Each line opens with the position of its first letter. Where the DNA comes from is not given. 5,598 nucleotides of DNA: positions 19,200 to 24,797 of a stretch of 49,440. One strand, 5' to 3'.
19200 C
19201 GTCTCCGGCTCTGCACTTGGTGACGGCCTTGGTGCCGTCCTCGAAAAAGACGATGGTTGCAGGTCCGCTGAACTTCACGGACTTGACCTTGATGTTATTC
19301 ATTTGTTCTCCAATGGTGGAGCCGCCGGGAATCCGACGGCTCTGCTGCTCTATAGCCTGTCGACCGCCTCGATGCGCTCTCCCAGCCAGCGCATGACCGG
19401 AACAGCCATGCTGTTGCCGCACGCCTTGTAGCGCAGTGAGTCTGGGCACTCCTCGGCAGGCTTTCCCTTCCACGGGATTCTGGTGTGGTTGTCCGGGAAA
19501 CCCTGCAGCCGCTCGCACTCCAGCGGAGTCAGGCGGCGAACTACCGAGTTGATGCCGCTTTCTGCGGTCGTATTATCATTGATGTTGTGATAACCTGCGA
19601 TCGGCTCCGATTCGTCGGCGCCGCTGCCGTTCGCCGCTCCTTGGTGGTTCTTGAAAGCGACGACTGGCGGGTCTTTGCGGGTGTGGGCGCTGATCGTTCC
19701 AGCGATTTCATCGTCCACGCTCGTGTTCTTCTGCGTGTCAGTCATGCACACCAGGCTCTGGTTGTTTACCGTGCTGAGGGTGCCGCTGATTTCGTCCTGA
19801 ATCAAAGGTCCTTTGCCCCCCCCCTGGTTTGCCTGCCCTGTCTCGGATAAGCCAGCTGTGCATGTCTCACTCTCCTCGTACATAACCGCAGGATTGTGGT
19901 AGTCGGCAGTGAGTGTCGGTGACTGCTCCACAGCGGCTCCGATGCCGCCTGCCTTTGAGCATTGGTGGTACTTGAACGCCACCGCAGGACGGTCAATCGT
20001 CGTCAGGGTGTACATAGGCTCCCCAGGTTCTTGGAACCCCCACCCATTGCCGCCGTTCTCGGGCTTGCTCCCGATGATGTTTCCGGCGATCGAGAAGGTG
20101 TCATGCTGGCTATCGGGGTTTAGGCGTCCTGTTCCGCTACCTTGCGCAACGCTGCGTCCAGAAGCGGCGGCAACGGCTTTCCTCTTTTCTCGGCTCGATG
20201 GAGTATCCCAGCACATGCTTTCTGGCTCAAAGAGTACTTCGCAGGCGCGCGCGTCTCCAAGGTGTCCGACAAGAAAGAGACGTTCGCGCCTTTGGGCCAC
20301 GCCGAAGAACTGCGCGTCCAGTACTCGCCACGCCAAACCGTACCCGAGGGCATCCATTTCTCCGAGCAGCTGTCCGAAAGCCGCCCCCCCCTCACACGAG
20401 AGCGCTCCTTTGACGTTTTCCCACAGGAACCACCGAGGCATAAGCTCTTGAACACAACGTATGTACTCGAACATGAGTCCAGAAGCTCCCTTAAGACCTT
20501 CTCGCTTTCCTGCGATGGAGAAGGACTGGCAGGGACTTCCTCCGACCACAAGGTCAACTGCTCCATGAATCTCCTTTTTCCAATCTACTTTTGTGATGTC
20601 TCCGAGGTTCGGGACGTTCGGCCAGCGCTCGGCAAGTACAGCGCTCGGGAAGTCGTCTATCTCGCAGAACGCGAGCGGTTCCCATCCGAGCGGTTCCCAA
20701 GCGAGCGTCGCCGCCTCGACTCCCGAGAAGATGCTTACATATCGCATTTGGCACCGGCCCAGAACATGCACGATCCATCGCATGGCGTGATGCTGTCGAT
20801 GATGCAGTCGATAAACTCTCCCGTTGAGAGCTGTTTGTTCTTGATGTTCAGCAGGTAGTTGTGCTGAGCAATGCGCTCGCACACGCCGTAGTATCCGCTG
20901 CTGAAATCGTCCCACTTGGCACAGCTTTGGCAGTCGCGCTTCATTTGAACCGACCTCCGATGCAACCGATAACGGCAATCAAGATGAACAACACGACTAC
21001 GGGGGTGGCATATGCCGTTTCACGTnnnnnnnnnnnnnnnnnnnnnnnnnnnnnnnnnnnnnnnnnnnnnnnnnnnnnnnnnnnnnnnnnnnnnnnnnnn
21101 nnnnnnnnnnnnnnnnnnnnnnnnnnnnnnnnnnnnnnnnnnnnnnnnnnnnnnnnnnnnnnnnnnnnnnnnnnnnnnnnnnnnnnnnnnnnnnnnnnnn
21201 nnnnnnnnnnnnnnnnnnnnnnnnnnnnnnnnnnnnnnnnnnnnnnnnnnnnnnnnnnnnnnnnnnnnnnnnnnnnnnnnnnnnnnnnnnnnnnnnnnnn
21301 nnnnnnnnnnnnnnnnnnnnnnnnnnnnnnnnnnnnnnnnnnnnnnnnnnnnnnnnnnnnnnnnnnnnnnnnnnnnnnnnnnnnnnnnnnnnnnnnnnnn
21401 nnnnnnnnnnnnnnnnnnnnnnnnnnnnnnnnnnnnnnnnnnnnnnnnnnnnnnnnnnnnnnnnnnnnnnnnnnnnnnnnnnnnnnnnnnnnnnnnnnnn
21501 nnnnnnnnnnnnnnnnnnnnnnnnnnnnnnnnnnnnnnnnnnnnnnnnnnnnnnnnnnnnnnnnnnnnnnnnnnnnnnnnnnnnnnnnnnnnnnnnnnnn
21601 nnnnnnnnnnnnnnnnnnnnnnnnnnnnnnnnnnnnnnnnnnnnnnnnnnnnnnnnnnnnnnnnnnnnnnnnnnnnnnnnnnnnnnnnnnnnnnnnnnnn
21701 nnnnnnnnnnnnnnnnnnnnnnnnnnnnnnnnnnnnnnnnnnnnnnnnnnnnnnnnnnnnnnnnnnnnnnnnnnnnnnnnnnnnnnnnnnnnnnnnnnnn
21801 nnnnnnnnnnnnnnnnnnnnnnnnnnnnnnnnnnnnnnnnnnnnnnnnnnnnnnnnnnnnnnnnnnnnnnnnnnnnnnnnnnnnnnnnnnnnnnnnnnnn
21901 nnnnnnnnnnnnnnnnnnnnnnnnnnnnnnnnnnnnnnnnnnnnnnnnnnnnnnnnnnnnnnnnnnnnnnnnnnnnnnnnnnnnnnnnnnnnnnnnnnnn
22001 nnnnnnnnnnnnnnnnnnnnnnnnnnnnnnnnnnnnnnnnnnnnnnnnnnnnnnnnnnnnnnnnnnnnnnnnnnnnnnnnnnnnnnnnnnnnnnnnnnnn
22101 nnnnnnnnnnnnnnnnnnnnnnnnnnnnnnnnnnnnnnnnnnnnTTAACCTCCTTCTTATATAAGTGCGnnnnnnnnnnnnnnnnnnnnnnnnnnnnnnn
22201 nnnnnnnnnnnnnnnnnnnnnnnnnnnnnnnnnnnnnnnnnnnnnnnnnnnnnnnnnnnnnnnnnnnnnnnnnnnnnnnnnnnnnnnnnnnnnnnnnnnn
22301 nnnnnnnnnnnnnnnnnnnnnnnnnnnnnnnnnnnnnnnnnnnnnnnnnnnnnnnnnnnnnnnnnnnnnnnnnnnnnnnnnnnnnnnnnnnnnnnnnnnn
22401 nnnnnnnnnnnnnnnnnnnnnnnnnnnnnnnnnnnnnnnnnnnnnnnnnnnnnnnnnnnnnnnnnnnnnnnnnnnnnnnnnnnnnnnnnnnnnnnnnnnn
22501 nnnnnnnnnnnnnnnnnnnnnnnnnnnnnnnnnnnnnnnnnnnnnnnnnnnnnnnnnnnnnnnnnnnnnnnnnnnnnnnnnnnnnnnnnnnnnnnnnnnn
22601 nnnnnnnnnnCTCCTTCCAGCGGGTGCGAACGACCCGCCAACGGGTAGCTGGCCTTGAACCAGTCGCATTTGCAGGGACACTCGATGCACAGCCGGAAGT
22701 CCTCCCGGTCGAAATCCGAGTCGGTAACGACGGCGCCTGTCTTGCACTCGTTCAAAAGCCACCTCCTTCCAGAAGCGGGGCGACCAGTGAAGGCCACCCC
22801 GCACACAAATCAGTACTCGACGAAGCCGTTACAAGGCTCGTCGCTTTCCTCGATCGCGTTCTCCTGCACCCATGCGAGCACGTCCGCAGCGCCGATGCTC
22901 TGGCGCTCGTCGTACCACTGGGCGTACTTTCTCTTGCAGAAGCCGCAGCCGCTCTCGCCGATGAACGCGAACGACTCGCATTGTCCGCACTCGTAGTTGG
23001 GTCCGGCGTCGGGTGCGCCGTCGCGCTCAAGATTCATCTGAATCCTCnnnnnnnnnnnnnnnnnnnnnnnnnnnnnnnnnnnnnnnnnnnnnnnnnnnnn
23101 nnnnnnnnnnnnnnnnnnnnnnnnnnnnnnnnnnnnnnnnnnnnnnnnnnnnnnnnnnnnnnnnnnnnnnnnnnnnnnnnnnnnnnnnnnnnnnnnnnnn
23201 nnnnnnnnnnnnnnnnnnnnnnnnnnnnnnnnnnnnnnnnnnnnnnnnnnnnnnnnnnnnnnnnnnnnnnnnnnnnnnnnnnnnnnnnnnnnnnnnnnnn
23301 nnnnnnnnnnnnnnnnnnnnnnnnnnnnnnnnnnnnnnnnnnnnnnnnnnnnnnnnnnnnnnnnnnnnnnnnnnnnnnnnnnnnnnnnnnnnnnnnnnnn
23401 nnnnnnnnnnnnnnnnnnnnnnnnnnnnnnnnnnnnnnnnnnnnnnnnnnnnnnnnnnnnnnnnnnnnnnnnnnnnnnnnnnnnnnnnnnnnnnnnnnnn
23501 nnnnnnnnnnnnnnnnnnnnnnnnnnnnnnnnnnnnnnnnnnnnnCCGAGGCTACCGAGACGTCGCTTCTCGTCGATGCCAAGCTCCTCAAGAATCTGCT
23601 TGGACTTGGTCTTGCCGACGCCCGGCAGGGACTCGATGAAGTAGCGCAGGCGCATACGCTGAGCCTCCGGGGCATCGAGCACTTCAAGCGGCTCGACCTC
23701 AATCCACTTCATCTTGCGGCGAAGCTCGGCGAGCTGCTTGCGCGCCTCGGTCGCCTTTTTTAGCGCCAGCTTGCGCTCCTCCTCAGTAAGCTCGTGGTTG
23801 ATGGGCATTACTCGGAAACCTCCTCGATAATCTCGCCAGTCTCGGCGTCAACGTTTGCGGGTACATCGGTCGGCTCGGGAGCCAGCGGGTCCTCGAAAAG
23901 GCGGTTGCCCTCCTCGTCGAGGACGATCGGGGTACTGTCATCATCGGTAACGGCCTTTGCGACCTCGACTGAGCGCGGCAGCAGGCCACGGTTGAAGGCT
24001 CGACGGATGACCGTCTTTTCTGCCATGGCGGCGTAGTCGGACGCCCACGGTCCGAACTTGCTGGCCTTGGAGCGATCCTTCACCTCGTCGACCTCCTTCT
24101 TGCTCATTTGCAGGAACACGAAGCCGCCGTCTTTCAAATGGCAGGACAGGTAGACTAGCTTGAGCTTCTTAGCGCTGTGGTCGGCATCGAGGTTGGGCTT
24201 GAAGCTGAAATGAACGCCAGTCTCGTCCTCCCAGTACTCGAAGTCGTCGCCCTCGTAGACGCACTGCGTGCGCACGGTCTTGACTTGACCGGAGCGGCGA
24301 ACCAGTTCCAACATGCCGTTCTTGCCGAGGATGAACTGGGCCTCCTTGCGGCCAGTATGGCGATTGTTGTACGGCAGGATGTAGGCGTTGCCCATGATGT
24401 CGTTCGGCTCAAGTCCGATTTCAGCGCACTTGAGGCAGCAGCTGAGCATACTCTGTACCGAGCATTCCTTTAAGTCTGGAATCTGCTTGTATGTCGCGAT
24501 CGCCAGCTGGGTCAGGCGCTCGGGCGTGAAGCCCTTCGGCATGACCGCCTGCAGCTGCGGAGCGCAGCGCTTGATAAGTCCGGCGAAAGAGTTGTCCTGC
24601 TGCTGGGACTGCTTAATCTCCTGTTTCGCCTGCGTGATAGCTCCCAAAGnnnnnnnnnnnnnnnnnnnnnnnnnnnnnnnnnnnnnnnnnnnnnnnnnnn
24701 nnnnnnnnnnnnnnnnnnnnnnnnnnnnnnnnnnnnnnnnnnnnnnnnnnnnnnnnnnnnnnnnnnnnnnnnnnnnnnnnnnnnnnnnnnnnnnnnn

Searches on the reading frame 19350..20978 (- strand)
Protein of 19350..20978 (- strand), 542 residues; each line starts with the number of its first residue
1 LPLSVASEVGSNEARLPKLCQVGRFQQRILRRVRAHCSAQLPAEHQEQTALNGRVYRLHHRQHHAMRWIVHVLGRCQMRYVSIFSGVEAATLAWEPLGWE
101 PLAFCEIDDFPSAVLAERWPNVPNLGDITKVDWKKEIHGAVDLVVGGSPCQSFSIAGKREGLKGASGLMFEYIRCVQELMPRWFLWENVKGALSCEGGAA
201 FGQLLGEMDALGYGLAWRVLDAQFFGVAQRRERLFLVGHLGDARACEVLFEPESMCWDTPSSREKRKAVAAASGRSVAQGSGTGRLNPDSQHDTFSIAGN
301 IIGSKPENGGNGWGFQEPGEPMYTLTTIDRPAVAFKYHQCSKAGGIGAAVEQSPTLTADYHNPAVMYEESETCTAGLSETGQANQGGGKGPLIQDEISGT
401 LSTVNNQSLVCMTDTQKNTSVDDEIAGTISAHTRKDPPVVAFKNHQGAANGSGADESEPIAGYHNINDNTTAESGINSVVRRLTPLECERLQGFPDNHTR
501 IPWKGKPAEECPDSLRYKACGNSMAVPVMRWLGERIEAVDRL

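Call 33: search_protein_families(library=pfam, proteins=[window:19350-20978:-], max_evalue=0.001)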
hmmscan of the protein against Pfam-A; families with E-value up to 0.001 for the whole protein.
window:19350-20978:- (542 aa): 1 family
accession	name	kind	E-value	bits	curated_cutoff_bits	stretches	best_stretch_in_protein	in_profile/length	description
PF00145.23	DNA_methylase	-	3.5e-56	191.4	22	2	78-245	1-167/324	C-5 cytosine-specific DNA methylase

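Call 35: search_solved_structures(query=window:19350-20978:-, show_alignments=2, max_evalue=0.00001)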
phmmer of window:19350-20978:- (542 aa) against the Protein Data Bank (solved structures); distinct sequences matched with E-value up to 0.00001: 56.
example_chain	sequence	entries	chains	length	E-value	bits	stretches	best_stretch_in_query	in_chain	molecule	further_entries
2i9k_A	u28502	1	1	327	3.6e-24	88.4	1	78-243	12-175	Modification methylase HhaI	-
1fjx_A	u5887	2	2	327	2.4e-23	85.7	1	78-243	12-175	HHAI DNA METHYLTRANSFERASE | MODIFICATION METHYLASE HHAI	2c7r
10mh_A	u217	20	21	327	2.5e-23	85.7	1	78-243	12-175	PROTEIN (CYTOSINE-SPECIFIC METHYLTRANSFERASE HHAI) | HaeIII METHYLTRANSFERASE | Modification methylase HhaI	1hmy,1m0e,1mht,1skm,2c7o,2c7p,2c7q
1svu_A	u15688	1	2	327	2.5e-23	85.6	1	78-243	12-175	Modification methylase HhaI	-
2uyh_A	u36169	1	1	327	4.8e-23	84.7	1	78-243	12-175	MODIFICATION METHYLASE HHAI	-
2zcj_A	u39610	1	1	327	6.4e-23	84.3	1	78-243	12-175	Modification methylase HhaI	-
2uz4_A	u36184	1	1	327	1.2e-22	83.4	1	78-243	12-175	MODIFICATION METHYLASE HHAI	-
2uyc_A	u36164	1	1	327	1.2e-22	83.4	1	78-243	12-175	MODIFICATION METHYLASE HHAI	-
2z6q_A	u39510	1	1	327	1.7e-22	82.9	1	78-243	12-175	Modification methylase HhaI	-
2z6u_A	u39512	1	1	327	1.7e-22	82.9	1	78-243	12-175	Modification methylase HhaI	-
2z6a_A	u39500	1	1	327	4.4e-22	81.5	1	78-243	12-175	Modification methylase HhaI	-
1dct_A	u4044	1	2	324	7.3e-21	77.5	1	78-239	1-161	PROTEIN (MODIFICATION METHYLASE HAEIII)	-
3ubt_Y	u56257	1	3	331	1.9e-19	72.8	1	78-239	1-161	Modification methylase HaeIII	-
9v4p_A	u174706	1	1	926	1.5e-10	43.4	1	137-237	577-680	DNA (cytosine-5)-methyltransferase 1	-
9m5u_A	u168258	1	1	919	2.1e-10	42.9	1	137-237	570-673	DNA (cytosine-5)-methyltransferase 1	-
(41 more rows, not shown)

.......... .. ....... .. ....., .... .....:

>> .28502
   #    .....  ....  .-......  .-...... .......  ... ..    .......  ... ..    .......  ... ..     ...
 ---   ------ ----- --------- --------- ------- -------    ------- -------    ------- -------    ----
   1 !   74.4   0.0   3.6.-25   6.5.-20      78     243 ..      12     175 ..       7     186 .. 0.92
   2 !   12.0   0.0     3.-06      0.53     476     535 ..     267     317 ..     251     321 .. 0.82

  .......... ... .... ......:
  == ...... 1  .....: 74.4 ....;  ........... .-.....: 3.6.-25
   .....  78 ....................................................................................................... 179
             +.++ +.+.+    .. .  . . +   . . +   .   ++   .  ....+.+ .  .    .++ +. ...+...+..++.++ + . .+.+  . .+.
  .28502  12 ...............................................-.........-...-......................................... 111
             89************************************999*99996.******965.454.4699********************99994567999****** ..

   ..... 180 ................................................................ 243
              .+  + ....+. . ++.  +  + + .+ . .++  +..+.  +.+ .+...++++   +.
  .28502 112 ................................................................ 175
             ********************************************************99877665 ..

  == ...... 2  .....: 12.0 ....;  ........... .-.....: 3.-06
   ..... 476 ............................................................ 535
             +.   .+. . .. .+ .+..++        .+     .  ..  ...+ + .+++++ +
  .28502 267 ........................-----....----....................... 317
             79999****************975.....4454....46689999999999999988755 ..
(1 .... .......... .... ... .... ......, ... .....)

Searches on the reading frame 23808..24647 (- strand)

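Call 60: search_protein_families(library=phrogs, proteins=[window:23808-24647:-], max_evalue=0.001)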
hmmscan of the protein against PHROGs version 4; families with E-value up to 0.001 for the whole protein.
window:23808-24647:- (279 aa): 3 families
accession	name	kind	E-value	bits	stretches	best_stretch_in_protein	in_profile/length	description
phrog_148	-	DNA, RNA and nucleotide metabolism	6.4e-63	214.6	1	9-240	18-240/387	RecT-like ssDNA annealing protein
phrog_34786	-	unknown function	2.6e-18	67.2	1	20-106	31-114/116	-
phrog_19737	-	unknown function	4.6e-06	27.8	1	52-121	43-106/108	-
